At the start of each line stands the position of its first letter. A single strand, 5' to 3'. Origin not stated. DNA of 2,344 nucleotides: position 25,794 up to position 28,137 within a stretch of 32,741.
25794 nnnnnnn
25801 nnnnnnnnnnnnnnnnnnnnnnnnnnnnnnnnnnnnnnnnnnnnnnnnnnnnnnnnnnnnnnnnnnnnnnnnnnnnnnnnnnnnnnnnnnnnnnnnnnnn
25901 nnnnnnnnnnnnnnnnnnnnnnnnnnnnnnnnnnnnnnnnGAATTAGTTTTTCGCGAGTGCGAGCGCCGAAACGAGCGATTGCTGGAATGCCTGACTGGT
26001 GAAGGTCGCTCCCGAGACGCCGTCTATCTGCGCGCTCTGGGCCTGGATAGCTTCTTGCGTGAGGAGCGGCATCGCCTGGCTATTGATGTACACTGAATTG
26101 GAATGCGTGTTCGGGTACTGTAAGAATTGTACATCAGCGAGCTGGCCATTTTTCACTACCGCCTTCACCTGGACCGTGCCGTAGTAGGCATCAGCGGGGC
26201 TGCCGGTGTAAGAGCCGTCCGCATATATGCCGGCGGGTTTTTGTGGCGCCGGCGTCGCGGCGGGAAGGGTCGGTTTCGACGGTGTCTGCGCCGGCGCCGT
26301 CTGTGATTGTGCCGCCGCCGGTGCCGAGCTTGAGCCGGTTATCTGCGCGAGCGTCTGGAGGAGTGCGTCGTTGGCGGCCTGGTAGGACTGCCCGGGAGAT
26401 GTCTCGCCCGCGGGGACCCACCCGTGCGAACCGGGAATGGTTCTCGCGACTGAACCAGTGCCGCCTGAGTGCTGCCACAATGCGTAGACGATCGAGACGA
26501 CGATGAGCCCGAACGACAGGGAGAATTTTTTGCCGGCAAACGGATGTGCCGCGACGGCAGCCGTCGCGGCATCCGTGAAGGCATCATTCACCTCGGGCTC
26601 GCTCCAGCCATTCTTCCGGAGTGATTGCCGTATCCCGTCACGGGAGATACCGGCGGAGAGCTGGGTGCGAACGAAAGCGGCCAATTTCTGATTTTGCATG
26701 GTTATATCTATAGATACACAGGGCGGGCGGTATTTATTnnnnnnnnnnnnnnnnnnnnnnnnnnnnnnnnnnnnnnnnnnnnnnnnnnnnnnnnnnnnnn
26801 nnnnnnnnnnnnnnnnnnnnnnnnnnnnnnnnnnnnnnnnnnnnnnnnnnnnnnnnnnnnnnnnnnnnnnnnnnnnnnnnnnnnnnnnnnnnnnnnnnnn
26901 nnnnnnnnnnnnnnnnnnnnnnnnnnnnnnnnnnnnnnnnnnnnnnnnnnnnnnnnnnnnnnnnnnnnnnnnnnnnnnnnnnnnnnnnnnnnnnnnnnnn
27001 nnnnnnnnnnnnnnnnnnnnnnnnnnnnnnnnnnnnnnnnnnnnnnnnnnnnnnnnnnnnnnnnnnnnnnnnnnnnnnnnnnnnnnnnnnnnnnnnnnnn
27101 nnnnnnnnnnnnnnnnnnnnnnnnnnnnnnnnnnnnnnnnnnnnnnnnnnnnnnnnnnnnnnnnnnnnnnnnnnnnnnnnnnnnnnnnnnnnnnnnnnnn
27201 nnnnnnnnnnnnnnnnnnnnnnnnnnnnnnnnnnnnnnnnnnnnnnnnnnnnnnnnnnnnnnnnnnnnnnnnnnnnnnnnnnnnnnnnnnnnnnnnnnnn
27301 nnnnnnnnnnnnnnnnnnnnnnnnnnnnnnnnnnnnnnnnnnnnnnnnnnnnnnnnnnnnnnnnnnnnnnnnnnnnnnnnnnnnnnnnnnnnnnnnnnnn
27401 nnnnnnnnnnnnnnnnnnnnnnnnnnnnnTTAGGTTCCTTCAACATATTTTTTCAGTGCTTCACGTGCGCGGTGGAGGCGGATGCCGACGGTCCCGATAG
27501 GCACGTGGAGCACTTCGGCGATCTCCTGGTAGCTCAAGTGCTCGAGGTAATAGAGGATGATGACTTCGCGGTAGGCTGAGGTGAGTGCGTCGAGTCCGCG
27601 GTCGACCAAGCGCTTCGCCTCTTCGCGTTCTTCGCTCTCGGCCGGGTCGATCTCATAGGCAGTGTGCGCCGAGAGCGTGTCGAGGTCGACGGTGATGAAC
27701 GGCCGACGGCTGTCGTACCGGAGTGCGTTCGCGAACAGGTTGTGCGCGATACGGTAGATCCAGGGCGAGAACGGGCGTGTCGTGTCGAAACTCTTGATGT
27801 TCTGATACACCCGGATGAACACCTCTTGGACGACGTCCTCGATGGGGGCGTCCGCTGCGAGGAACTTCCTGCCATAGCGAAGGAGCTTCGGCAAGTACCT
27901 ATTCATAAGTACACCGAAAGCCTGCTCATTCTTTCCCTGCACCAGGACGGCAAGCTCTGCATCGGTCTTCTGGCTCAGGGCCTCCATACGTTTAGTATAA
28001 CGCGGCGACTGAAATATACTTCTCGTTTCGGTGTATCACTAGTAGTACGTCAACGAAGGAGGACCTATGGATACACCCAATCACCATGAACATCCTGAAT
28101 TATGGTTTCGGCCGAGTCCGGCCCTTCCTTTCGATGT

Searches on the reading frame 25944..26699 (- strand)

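Call 13: search_protein_families(library=pfam, proteins=[window:25944-26699:-], max_evalue=0.01)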
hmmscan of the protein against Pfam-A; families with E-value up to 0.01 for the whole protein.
window:25944-26699:- (251 aa): 1 family
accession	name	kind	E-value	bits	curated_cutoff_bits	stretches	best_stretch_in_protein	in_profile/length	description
PF04205.19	FMN_bind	-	4.4e-09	37.3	22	1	172-246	2-76/77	FMN-binding domain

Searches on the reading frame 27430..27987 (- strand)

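Call 13: search_protein_families(library=pfam, proteins=[window:27430-27987:-], max_evalue=0.01)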
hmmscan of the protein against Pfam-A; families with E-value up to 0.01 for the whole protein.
window:27430-27987:- (185 aa): 7 families
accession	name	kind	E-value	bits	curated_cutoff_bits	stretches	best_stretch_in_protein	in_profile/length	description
PF04542.20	Sigma70_r2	-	7.6e-19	67.7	24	1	27-94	1-70/71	Sigma-70 region 2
PF08281.18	Sigma70_r4_2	-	1.1e-17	63.8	25.7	1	127-178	3-54/54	Sigma-70, region 4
PF04545.22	Sigma70_r4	-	4.7e-12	45.7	24.1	1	132-180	2-50/50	Sigma-70, region 4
PF04297.20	UPF0122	-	0.00055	20.6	22.7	1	121-181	4-64/101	Putative helix-turn-helix protein, YlxM / p13 like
PF07638.17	Sigma70_ECF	-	0.0014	19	21.1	1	105-180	108-181/185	ECF sigma factor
PF13384.12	HTH_23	-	0.0014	18.8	24.6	1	140-174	7-41/50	Homeodomain-like domain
PF13556.12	HTH_30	-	0.0066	16.7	27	0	146-178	8-40/59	PucR C-terminal helix-turn-helix domain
